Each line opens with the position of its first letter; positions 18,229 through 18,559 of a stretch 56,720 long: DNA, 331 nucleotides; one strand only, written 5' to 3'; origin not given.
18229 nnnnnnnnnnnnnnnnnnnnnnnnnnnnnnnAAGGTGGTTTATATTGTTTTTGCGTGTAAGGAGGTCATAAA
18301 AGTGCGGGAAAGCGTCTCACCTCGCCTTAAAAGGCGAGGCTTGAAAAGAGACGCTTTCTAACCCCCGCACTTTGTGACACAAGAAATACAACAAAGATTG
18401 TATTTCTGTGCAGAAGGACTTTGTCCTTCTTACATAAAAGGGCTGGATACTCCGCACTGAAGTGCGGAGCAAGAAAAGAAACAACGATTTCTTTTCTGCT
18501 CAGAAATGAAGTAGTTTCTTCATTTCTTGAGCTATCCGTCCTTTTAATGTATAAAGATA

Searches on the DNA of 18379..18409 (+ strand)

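Call 32: build_rna_model(alignment_id=A2, structure=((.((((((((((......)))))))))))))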
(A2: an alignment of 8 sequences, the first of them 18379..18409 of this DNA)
Model R1 built from alignment A2 (8 sequences, 31 columns); structure: as given.
model positions 31; base pairs 12; branch points 0; effective number of sequences 8; information 1.288 bits per position. Calibrated on 0.2 Mb of random sequence (short: E-values are rough).
structure used (alignment columns):
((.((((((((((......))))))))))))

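Call 33: search_with_rna_model(model_id=R1, sources=[window, L002, L003, L004, L005, L006, L007, L008, L009, L010, L011, L012, L013, L014, L015, L016, L017, L018, L019, L020, L021, L022, L023, L024, L025, L026, L027, L028], max_evalue=10, make_alignment=true)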
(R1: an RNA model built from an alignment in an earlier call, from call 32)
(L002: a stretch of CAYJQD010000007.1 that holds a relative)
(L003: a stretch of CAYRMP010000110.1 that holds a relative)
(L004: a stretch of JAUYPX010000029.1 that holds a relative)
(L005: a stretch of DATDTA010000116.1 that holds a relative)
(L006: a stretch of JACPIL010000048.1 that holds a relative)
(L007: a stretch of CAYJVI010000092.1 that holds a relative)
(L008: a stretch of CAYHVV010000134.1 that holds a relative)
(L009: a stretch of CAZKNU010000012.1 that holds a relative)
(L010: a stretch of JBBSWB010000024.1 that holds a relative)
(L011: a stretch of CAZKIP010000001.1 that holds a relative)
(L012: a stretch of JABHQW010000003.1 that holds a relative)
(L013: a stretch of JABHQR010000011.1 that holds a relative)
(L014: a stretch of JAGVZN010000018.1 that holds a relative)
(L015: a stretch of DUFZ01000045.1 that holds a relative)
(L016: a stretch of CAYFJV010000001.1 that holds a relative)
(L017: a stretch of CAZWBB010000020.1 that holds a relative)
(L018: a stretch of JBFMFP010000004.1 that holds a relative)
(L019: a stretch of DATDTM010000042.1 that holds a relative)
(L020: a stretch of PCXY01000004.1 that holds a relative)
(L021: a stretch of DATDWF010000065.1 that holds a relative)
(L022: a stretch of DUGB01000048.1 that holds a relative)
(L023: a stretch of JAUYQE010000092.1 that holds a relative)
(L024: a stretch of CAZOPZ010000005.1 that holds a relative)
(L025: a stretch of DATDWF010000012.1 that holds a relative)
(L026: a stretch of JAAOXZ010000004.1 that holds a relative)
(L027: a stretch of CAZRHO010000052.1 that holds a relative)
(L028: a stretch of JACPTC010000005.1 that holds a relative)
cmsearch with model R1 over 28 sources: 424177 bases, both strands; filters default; matches with E-value up to 10: 55.
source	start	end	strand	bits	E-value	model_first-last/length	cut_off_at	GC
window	18469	18499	+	49.3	8.2e-10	1-31/31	no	0.35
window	23261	23291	-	48.5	1.3e-09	1-31/31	no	0.32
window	18379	18409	+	47.6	2.3e-09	1-31/31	no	0.26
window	20320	20350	+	47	3.5e-09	1-31/31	no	0.39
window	20351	20381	-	46.9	3.5e-09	1-31/31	no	0.23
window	23230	23260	+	46.6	4.3e-09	1-31/31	no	0.29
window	18500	18530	-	46.5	4.5e-09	1-31/31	no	0.29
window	45788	45818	-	46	6.4e-09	1-31/31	no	0.23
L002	866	897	+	33.5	1.5e-05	1-31/31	no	0.16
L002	898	928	-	28.4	0.00037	1-31/31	no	0.26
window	24294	24322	+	28.1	0.00045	1-31/31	no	0.28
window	44000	44026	-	27.2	0.0008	1-31/31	no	0.48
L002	900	925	+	24.7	0.0037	4-29/31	no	0.23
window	45764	45787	+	24.4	0.0044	1-31/31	no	0.33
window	24323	24349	-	19.6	0.093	1-31/31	no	0.41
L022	741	771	-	19.1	0.12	1-31/31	no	0.23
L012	9182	9206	+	17.3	0.38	1-31/31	no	0.16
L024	15467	15515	+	16.9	0.49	1-31/31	no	0.45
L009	8976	9002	-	16.7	0.57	1-31/31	no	0.52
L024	14715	14770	+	16.4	0.66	1-31/31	no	0.21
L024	14715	14773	-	16.2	0.74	1-31/31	no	0.22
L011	1609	1628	-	15.8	0.98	7-26/31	no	0.15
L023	238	282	-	15.2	1.4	1-31/31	no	0.38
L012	4451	4479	-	15.1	1.5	1-31/31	no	0.41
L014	13685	13714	+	14.7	1.9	1-31/31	no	0.37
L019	2629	2654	-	14.6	2.1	1-31/31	no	0.27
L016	15401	15428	+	14.2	2.7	1-31/31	no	0.25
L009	3094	3110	+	14.2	2.7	1-31/31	no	0.41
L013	3751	3766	-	14.1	2.8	1-31/31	no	0.31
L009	1045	1070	-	13.8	3.4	1-31/31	no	0.46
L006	3178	3204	-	13.7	3.6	1-31/31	no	0.22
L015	87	129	-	13.7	3.7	1-31/31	no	0.37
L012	17379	17406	-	13.6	3.8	1-31/31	no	0.25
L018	9481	9508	+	13.6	3.9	1-31/31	no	0.32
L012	6008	6045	+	13.5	4.1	1-31/31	no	0.29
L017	7616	7637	+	13.5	4.1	1-31/31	no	0.5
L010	14615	14646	-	13.4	4.4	1-31/31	no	0.19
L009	9003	9026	-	13.1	5.2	1-31/31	no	0.33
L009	14940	14981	+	13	5.5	1-31/31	no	0.12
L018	3003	3033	+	12.9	5.8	1-31/31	no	0.29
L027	4522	4557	+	12.7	6.6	1-31/31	no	0.28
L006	6001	6025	-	12.6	7.1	1-31/31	no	0.16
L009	4870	4917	+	12.6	7.4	1-31/31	no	0.27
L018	2921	2945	+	12.5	7.5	1-31/31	no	0.2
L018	16751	16775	+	12.5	7.5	1-31/31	no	0.2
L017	14536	14562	-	12.3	8.8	1-31/31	no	0.48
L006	10743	10767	-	12.2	9.2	1-31/31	no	0.24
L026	957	978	-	12.2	9.3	1-31/31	no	0.32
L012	20632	20661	-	12.1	10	6-27/31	no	0.13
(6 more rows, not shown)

Alignment A3: 55 matches aligned to the model, 71 columns, each read 5' to 3' on its own strand. Consensus structure (alignment columns), stored with it:
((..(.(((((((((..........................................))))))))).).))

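Call 62: search_with_rna_model(model_id=R1, sources=[L029, L030, L031, L032, L033, L034, L035, L036, L037, L038, L039, L040, L041, L042, L043, L044, L045, L046, L047, L048, L049, L050, L051, L052, L053, L054, L055, L056, L057, L058, L059, L060, L061, L062, L063, L064, L065, L066, L067, L068, L069, L070, L071, L072, L073, L074, L075, L076, L077, L078, L079, L080, L081, L082, L083, L084, L085, L086, L087, L088, L089, L090, L091, L092, L093, L094, L095, L096, L097, L098, L099, L100, L101, L102, L103, L104, L105, L106, L107, L108, L109, L110, L111, L112, L113, L114, L115, L116, L117, L118, L119], max_evalue=0.001)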
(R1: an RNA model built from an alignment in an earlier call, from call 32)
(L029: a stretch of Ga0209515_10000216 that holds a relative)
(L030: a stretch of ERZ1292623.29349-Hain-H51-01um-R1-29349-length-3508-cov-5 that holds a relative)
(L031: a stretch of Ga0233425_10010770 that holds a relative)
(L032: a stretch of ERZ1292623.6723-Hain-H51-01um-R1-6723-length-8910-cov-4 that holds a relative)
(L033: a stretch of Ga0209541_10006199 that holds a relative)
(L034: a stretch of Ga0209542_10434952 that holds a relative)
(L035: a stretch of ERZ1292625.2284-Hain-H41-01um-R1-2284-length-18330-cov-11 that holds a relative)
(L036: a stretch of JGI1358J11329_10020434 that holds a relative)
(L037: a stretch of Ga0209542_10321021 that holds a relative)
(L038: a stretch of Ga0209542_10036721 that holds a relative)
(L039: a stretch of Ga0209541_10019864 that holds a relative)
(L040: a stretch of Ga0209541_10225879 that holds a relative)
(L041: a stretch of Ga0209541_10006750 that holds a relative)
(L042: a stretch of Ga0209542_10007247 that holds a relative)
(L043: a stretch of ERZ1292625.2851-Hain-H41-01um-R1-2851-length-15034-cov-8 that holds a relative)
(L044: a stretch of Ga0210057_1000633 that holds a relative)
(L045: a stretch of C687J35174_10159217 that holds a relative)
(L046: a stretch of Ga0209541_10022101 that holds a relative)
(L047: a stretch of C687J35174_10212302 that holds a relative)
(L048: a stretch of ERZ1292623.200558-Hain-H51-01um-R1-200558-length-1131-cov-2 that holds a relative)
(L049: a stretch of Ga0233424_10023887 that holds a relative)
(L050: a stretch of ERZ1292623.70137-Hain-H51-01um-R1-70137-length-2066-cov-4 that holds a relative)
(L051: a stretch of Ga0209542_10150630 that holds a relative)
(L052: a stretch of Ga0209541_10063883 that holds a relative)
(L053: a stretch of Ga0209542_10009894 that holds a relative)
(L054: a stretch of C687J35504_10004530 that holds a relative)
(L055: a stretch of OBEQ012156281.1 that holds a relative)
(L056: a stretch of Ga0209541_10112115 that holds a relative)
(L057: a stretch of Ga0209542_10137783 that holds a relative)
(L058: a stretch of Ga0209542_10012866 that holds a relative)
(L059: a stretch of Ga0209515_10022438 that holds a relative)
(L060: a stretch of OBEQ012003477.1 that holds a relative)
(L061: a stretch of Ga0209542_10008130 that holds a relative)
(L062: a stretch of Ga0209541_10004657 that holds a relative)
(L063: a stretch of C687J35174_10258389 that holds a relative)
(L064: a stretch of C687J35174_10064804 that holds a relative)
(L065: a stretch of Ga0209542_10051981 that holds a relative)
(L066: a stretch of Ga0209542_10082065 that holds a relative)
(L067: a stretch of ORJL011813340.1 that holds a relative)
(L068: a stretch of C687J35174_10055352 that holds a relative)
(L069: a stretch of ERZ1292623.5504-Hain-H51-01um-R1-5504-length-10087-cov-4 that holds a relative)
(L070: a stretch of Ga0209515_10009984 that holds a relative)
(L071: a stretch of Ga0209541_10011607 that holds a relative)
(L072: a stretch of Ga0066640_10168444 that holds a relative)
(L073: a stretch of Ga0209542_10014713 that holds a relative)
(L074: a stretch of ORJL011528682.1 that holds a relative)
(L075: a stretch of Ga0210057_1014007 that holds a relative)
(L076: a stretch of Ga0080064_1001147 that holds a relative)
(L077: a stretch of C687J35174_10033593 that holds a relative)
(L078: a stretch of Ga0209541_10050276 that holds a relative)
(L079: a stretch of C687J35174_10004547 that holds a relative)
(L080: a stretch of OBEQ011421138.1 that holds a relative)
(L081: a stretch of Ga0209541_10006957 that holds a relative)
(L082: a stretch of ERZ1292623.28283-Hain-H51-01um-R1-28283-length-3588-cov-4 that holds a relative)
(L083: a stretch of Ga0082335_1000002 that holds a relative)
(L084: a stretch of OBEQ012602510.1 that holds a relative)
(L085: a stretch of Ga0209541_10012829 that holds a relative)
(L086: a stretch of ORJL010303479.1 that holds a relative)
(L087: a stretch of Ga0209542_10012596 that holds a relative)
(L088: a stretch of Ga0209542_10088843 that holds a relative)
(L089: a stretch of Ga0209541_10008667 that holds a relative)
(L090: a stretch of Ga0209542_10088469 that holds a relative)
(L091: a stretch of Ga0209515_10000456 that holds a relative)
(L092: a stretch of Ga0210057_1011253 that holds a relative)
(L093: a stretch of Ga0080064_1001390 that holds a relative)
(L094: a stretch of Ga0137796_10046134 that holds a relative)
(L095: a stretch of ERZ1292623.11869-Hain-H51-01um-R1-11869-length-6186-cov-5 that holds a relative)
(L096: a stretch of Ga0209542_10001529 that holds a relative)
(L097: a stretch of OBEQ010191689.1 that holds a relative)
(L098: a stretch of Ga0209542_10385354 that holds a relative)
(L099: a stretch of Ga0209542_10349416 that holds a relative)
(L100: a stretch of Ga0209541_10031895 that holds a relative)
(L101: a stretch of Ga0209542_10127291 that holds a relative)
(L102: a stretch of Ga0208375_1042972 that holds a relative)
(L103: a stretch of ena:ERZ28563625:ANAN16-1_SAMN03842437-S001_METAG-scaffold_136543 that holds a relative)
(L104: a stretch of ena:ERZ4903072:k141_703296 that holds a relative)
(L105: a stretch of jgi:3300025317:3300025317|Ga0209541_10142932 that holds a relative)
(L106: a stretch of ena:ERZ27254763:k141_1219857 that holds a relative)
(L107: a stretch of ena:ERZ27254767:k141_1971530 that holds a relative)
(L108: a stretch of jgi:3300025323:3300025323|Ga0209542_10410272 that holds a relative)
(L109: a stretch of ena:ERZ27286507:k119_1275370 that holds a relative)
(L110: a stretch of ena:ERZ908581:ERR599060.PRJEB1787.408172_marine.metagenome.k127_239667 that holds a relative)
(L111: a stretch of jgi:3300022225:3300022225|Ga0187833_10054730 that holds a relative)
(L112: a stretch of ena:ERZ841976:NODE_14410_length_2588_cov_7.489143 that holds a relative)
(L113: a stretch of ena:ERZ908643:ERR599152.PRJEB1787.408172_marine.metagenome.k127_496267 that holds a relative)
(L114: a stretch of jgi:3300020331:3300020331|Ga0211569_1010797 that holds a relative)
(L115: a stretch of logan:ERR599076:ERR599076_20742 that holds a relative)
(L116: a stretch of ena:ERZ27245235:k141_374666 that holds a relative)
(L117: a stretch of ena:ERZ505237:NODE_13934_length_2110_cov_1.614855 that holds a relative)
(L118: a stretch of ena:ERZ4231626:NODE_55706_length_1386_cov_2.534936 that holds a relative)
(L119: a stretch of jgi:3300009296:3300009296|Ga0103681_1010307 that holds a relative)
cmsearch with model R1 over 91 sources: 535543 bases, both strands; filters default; matches with E-value up to 0.001: 216.
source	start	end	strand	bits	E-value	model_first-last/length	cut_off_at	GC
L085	12314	12344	+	50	6.6e-10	1-31/31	no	0.35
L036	3386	3416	-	49.3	1e-09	1-31/31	no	0.32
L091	3966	3996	+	49.3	1e-09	1-31/31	no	0.32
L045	413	443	+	49.3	1e-09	1-31/31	no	0.35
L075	7496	7526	+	49.3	1e-09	1-31/31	no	0.35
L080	648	678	-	49.3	1e-09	1-31/31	no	0.35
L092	8748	8778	-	49.3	1e-09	1-31/31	no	0.35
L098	736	766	+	49.3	1e-09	1-31/31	no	0.35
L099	877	907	+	49.3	1e-09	1-31/31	no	0.35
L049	155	185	-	49.2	1.1e-09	1-31/31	no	0.48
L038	4502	4532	-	49.1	1.2e-09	1-31/31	no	0.35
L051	2233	2263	+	49.1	1.2e-09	1-31/31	no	0.35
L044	2717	2747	+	49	1.2e-09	1-31/31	no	0.35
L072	137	167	-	49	1.2e-09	1-31/31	no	0.35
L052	4055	4085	-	48.5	1.7e-09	1-31/31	no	0.35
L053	11700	11730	-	48.5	1.7e-09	1-31/31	no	0.35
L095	3495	3525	-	48.5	1.7e-09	1-31/31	no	0.35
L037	650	680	-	48.5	1.7e-09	1-31/31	no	0.35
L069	9706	9736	+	48.5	1.7e-09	1-31/31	no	0.35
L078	453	483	-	48.5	1.7e-09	1-31/31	no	0.35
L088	588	618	+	48.5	1.7e-09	1-31/31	no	0.35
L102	1169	1199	+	48.5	1.7e-09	1-31/31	no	0.35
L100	4461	4491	-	48.5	1.7e-09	1-31/31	no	0.29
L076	7610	7640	-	48.3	1.9e-09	1-31/31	no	0.42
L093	7949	7979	-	48.3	1.9e-09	1-31/31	no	0.42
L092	3541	3571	+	48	2.4e-09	1-31/31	no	0.29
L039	461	491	+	47.9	2.4e-09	1-31/31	no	0.42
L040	308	338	+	47.9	2.4e-09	1-31/31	no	0.42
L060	848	878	-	47.8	2.7e-09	1-31/31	no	0.29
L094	2012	2042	-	47.8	2.7e-09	1-31/31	no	0.29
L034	58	88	-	47.8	2.7e-09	1-31/31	no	0.35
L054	741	771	-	47.8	2.7e-09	1-31/31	no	0.35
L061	3384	3414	+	47.8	2.7e-09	1-31/31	no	0.35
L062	3531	3561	+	47.8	2.7e-09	1-31/31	no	0.35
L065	5119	5149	-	47.8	2.7e-09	1-31/31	no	0.35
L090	803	833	+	47.6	3.1e-09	1-31/31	no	0.23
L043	3322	3352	+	47.5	3.1e-09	1-31/31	no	0.48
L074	4001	4031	+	47.5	3.1e-09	1-31/31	no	0.39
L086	5444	5474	+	47.5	3.1e-09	1-31/31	no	0.39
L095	3464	3494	+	47.5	3.2e-09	1-31/31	no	0.23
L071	8835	8865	-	47.5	3.2e-09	1-31/31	no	0.39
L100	4430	4460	+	47.5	3.2e-09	1-31/31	no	0.39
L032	5021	5051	+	47.4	3.3e-09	1-31/31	no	0.35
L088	619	649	-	47.4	3.3e-09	1-31/31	no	0.35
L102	1200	1230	-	47.4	3.3e-09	1-31/31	no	0.35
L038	4471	4501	+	47.3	3.6e-09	1-31/31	no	0.35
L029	2408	2438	+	47.3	3.6e-09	1-31/31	no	0.39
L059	2409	2439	+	47.2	3.7e-09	1-31/31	no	0.23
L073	7470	7500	+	47.2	3.9e-09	1-31/31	no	0.42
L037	619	649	+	47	4.3e-09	1-31/31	no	0.42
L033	4429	4459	-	47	4.5e-09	1-31/31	no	0.39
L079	6760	6790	+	47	4.5e-09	1-31/31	no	0.39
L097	243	273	-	47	4.5e-09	1-31/31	no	0.39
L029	2521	2551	-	46.9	4.5e-09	1-31/31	no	0.23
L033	4398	4428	+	46.9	4.5e-09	1-31/31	no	0.23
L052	4024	4054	+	46.9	4.5e-09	1-31/31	no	0.23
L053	11669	11699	+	46.9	4.5e-09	1-31/31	no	0.23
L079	6791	6821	-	46.9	4.5e-09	1-31/31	no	0.23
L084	75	105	-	46.9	4.5e-09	1-31/31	no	0.23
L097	212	242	+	46.9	4.5e-09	1-31/31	no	0.23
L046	5762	5792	+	46.7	5.2e-09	1-31/31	no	0.35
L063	350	380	-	46.7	5.2e-09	1-31/31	no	0.35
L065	2846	2876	-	46.7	5.2e-09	1-31/31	no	0.35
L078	422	452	+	46.7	5.2e-09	1-31/31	no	0.35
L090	906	936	-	46.7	5.2e-09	1-31/31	no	0.35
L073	7501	7531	-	46.6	5.4e-09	1-31/31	no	0.29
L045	444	474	-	46.5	5.7e-09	1-31/31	no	0.29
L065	4998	5028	+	46.5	5.7e-09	1-31/31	no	0.29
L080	617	647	+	46.5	5.7e-09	1-31/31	no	0.29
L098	767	797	-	46.5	5.7e-09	1-31/31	no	0.29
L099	908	938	-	46.5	5.7e-09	1-31/31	no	0.29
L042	4170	4200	+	46.5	6.1e-09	1-31/31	no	0.42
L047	50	80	-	46.5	6.1e-09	1-31/31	no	0.42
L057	2161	2191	-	46.5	6.1e-09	1-31/31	no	0.42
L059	2440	2470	-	46.5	6.1e-09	1-31/31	no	0.42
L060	765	795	-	46.5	6.1e-09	1-31/31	no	0.42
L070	8335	8365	+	46.5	6.1e-09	1-31/31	no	0.42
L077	2631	2661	+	46.3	6.8e-09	1-31/31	no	0.35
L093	6872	6902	+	46.3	6.8e-09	1-31/31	no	0.35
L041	7643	7673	+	46.3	6.9e-09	1-31/31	no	0.35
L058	5695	5725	+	46.3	6.9e-09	1-31/31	no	0.35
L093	6920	6950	+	46.2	7e-09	1-31/31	no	0.26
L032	5052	5082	-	46.1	7.7e-09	1-31/31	no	0.29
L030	3233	3263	+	46.1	7.7e-09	1-31/31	no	0.23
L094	1981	2011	+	46.1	7.8e-09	1-31/31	no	0.35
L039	492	522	-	46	8.1e-09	1-31/31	no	0.23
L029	2439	2469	-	45.9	8.4e-09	1-31/31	no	0.29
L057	6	36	+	45.9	8.7e-09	1-31/31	no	0.23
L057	2387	2417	-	45.9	8.7e-09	1-31/31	no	0.23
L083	5931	5961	+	45.8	9.1e-09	1-31/31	no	0.29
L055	7261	7291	-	45.7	9.7e-09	1-31/31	no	0.42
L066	1235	1265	-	45.7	9.7e-09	1-31/31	no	0.42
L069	9737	9767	-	45.7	9.7e-09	1-31/31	no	0.42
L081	3637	3667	+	45.7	9.7e-09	1-31/31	no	0.42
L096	1691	1721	-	45.7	9.7e-09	1-31/31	no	0.42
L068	10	40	+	45.6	1e-08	1-31/31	no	0.29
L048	961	991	+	45.3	1.2e-08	1-31/31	no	0.29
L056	278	308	-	45.3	1.2e-08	1-31/31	no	0.26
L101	2251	2281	-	45.3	1.2e-08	1-31/31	no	0.26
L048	913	943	+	45.3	1.2e-08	1-31/31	no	0.35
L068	2926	2956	+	45.3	1.2e-08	1-31/31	no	0.35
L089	887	917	+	45.3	1.2e-08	1-31/31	no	0.35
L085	12345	12375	-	45.3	1.2e-08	1-31/31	no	0.29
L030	24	54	-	45.2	1.3e-08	1-31/31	no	0.35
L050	243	273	-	45.2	1.3e-08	1-31/31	no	0.35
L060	734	764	+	45.2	1.4e-08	1-31/31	no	0.29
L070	8366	8396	-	45.2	1.4e-08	1-31/31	no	0.29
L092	3684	3714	+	45.1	1.4e-08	1-31/31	no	0.32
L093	6788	6818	+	44.9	1.6e-08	1-31/31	no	0.23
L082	2047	2077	-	44.7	1.8e-08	1-31/31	no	0.29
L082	3428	3458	+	44.6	1.9e-08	1-31/31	no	0.42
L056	247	277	+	44.6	2e-08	1-31/31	no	0.35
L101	2220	2250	+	44.6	2e-08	1-31/31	no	0.35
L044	2834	2864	-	44.3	2.3e-08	1-31/31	no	0.26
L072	20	50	+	44.3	2.3e-08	1-31/31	no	0.26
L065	498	528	+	44.3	2.3e-08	1-31/31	no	0.39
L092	3572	3602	-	44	2.8e-08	1-31/31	no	0.42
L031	4232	4262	-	43.7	3.3e-08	1-31/31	no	0.45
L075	7527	7557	-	43.7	3.4e-08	1-31/31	no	0.32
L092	8717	8747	+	43.7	3.4e-08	1-31/31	no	0.32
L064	3518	3548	-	43.6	3.6e-08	1-31/31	no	0.39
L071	5825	5855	+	43.6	3.6e-08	1-31/31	no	0.26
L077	2254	2284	+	43.5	3.8e-08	1-31/31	no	0.26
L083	5962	5992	-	43.1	4.8e-08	1-31/31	no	0.45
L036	3355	3385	+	42.6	6.6e-08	1-31/31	no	0.45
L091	3997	4027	-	42.6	6.6e-08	1-31/31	no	0.45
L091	3810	3840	+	42.3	8.3e-08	1-31/31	no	0.23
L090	834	864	-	42.2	8.4e-08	1-31/31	no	0.26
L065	5029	5059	-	42.2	8.5e-08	1-31/31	no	0.32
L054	710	740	+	42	9.7e-08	1-31/31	no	0.39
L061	3415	3445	-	42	9.7e-08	1-31/31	no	0.39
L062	3562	3592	-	42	9.7e-08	1-31/31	no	0.39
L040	339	369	-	41.6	1.2e-07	1-31/31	no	0.32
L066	1204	1234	+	41.4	1.4e-07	1-31/31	no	0.39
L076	7579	7609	+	41.4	1.4e-07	1-31/31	no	0.39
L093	7918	7948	+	41.4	1.4e-07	1-31/31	no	0.39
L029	2490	2520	+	41.2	1.6e-07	1-31/31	no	0.35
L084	44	74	+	41.2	1.6e-07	1-31/31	no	0.35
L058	12889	12919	+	40.6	2.4e-07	1-31/31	no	0.32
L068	41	71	-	40.6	2.4e-07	1-31/31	no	0.39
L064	3487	3517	+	40.5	2.4e-07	1-31/31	no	0.35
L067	335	365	+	40.3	2.9e-07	1-31/31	no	0.42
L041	7532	7562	+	39.9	3.7e-07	1-31/31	no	0.29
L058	5584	5614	+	39.9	3.7e-07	1-31/31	no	0.29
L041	14758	14788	+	39.8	3.8e-07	1-31/31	no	0.26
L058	12810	12840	+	39.8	3.8e-07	1-31/31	no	0.26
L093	6951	6981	-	39.2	5.5e-07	1-31/31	no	0.23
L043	3353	3383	-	39.2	5.6e-07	1-31/31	no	0.42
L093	6819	6849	-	39.1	6e-07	1-31/31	no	0.39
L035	6982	7012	+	39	6.2e-07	1-31/31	no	0.39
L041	7563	7593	-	38.9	6.9e-07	1-31/31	no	0.23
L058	5615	5645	-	38.9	6.9e-07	1-31/31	no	0.23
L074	4032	4064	-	38.8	7.2e-07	1-31/31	no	0.39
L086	5475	5507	-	38.8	7.2e-07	1-31/31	no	0.39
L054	818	849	+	38.7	7.8e-07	1-31/31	no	0.28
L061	3306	3337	-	38.7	7.8e-07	1-31/31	no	0.28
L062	3453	3484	-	38.7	7.8e-07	1-31/31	no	0.28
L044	2803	2833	+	38.7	7.9e-07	1-31/31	no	0.19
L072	51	81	-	38.7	7.9e-07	1-31/31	no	0.19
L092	2469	2499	+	38.3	9.9e-07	1-31/31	no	0.35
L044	2748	2780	-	38.2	1e-06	1-31/31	no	0.3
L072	104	136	+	38.2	1e-06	1-31/31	no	0.3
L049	85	115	+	38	1.2e-06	1-31/31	no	0.26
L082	3459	3490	-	38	1.2e-06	1-31/31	no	0.41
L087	7280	7310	+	37.8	1.3e-06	1-31/31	no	0.45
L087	7311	7341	-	37.7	1.4e-06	1-31/31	no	0.48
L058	12841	12871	-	37.7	1.5e-06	1-31/31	no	0.32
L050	2021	2051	+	37.2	2e-06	1-31/31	no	0.32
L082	2016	2046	+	37.2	2e-06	1-31/31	no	0.32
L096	1659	1690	+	37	2.3e-06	1-31/31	no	0.34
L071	5856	5886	-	36.9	2.4e-06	1-31/31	no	0.29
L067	366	396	-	36.7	2.7e-06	1-31/31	no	0.45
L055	7229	7260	+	36.6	2.8e-06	1-31/31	no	0.44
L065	529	560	-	36.1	3.9e-06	1-31/31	no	0.28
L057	37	67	-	36.1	4e-06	1-31/31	no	0.19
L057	2356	2386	+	36.1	4e-06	1-31/31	no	0.19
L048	992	1022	-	35.8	4.6e-06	1-31/31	no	0.35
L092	3728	3758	+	35.8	4.8e-06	1-31/31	no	0.32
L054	850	881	-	35.7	5.1e-06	1-31/31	no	0.28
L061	3274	3305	+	35.7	5.1e-06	1-31/31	no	0.28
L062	3421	3452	+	35.7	5.1e-06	1-31/31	no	0.28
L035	7013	7043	-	35.5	5.5e-06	1-31/31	no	0.45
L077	2662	2692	-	35.5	5.5e-06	1-31/31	no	0.45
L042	4201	4231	-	35.3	6.4e-06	1-31/31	no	0.26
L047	19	49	+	35.3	6.4e-06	1-31/31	no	0.26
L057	2130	2160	+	35.3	6.4e-06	1-31/31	no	0.26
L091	3841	3871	-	35.2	6.8e-06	1-31/31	no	0.32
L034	27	57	+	35.1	7e-06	1-31/31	no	0.45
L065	5088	5118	+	35.1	7e-06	1-31/31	no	0.45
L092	2500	2530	-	35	7.5e-06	1-31/31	no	0.26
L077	2285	2315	-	35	7.6e-06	1-31/31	no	0.39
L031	4201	4231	+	34.6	9.6e-06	1-31/31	no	0.35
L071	8805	8834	+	34.1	1.4e-05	1-31/31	no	0.33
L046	5793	5835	-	33.2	2.4e-05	1-31/31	no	0.35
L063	318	349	+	33.1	2.6e-05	1-31/31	no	0.41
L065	2814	2845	+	33.1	2.6e-05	1-31/31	no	0.41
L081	3668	3699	-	32.4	3.9e-05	1-31/31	no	0.31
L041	7674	7718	-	32.3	4.1e-05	1-31/31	no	0.22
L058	5726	5770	-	32.3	4.1e-05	1-31/31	no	0.22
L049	116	146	-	31.8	5.5e-05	1-31/31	no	0.42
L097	3020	3048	-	31.6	6.6e-05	1-31/31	no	0.28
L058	12920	12950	-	31.4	7.3e-05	1-31/31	no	0.32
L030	3264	3295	-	31.1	8.9e-05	1-31/31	no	0.34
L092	3759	3790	-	31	9.1e-05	1-31/31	no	0.28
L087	10960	10990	-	30.6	0.00012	1-31/31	no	0.39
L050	212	242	+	30.5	0.00013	1-31/31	no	0.45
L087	10960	10990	+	30.3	0.00014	1-31/31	no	0.39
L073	6366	6394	+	30.3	0.00015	1-31/31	no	0.38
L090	874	905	+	30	0.00018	1-31/31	no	0.38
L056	378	409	-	29.5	0.00024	1-31/31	no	0.22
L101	2351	2382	-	29.5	0.00024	1-31/31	no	0.22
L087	10928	10959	+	29.1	0.0003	1-31/31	no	0.31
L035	6853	6879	-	28.7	0.00039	1-31/31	no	0.26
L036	2739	2769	-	28.5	0.00044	1-31/31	no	0.39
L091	4613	4643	+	28.5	0.00044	1-31/31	no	0.39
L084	12671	12697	-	28.1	0.00058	1-31/31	no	0.41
